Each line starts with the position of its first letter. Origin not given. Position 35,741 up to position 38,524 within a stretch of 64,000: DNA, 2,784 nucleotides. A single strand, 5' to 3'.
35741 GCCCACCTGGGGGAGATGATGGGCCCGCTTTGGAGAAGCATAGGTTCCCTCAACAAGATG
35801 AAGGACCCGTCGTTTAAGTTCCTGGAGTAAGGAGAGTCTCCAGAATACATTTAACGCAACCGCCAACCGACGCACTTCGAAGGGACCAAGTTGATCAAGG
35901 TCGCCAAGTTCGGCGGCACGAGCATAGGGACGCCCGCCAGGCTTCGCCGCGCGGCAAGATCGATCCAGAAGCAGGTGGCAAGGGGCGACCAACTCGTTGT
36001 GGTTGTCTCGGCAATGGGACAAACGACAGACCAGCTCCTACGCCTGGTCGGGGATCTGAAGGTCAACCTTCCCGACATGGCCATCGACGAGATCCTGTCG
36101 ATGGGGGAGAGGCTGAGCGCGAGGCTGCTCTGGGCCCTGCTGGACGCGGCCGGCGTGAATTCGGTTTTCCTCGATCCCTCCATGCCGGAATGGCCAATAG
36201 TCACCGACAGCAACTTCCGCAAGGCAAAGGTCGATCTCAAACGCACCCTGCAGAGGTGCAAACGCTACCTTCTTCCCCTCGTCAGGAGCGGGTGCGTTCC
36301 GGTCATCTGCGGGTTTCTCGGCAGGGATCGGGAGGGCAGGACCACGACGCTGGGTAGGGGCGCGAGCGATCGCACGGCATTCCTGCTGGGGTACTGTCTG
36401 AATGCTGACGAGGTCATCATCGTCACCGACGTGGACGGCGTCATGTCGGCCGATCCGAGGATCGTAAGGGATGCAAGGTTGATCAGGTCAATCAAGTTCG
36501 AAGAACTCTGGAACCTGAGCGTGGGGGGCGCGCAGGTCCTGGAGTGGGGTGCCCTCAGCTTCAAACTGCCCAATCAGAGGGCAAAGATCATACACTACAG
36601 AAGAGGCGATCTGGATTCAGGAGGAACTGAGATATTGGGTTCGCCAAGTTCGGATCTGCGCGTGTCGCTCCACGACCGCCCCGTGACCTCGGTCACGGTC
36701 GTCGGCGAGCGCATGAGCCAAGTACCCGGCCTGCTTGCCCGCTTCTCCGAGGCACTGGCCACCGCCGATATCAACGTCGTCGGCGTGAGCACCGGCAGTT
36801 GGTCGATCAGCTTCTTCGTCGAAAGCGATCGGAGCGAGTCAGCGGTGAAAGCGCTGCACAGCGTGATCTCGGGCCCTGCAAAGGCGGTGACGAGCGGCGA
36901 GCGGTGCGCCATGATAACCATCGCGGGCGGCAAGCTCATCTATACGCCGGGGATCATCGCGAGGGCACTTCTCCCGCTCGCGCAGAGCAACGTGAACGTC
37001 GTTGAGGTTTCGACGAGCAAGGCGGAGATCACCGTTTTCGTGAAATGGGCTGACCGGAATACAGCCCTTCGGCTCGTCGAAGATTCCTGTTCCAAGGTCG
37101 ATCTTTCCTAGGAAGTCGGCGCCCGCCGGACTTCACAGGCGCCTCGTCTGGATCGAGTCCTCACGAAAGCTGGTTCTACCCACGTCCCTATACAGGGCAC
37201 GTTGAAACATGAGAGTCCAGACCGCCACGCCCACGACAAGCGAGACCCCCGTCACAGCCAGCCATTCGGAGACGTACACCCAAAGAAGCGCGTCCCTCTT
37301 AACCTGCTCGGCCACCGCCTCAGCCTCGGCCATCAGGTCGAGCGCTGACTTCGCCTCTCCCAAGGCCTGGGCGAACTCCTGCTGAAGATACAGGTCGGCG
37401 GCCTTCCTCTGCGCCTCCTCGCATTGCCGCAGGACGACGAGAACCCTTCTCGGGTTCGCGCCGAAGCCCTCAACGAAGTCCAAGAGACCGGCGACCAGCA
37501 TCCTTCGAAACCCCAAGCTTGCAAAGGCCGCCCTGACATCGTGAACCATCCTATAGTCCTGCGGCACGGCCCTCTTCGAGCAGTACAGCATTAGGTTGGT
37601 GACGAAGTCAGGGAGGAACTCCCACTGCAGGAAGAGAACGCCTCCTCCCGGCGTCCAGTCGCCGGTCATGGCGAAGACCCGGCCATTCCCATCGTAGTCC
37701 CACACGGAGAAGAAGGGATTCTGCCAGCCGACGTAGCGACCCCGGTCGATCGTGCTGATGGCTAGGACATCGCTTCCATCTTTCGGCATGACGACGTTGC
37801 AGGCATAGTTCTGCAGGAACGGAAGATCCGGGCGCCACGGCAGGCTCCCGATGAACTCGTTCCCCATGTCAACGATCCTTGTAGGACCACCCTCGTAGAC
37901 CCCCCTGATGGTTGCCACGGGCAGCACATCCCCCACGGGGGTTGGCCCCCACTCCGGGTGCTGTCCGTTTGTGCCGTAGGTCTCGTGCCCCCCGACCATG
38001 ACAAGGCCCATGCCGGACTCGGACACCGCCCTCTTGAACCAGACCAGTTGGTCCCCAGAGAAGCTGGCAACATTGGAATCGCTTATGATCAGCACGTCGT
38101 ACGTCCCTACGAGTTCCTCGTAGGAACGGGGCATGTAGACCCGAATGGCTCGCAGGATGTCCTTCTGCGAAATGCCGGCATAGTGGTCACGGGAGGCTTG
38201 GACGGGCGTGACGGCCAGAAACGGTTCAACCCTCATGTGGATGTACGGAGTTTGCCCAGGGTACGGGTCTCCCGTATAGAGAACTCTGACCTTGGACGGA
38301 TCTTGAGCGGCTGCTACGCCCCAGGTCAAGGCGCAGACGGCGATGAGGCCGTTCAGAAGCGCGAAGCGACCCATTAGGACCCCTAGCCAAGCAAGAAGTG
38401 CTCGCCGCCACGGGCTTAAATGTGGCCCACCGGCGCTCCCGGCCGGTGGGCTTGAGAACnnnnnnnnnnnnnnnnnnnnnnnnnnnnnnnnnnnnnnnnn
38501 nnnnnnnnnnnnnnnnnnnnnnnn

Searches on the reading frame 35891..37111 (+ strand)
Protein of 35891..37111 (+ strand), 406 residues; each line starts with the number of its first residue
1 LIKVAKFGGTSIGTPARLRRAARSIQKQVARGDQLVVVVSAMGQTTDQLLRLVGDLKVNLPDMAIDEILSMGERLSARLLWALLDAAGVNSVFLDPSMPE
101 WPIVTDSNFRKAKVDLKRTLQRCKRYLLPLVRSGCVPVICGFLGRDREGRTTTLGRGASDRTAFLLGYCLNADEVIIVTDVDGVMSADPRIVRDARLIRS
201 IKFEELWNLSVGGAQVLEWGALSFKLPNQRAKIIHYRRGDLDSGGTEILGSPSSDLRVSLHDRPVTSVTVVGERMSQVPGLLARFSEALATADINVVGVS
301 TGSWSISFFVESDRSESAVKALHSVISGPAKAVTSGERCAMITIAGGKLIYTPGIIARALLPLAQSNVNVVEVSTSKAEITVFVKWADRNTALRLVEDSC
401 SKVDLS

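Call 16: search_protein_families(library=pfam, proteins=[window:35891-37111:+], max_evalue=0.001)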
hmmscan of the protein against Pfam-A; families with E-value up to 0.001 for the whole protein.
window:35891-37111:+ (406 aa): 4 families
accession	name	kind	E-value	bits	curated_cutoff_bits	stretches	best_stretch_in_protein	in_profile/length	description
PF00696.33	AA_kinase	-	3e-45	155.2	24.9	1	1-223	1-221/234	Amino acid kinase family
PF22468.2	ACT_9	-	1.2e-22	79.9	27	2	268-324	1-59/61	ACT domain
PF13840.12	ACT_7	-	1.5e-21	76.4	27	2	265-324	6-65/65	ACT domain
PF01842.31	ACT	-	8.4e-07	29.1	27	0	278-303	10-35/66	ACT domain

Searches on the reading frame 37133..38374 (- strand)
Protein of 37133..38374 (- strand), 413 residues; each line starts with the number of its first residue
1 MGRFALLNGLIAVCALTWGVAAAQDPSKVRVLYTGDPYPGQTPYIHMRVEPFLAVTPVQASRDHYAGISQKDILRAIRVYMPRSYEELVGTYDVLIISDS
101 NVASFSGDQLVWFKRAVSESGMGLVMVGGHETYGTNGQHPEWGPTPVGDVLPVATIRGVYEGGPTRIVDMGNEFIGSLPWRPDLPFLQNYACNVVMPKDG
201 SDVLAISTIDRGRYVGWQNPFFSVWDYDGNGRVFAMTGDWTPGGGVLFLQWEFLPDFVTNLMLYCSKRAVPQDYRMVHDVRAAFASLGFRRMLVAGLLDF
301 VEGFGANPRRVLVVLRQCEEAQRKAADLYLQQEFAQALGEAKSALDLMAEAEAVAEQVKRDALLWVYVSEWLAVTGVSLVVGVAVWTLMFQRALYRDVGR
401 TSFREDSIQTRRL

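Call 12: search_protein_families(library=pfam, proteins=[window:37133-38374:-], max_evalue=1)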
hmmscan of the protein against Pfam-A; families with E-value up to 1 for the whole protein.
window:37133-38374:- (413 aa): 2 families
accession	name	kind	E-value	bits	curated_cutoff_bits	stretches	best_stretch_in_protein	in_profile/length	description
PF07090.17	GATase1_like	-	1.3e-06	28.6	27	1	92-262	67-242/247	Putative glutamine amidotransferase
PF10743.14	Phage_Cox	-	0.076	13.3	27.5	1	323-371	6-62/87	Regulatory phage protein cox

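Call 13: search_protein_families(library=ncbifam, proteins=[window:37133-38374:-], max_evalue=1)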
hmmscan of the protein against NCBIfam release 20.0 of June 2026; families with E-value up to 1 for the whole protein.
window:37133-38374:- (413 aa): 0 families
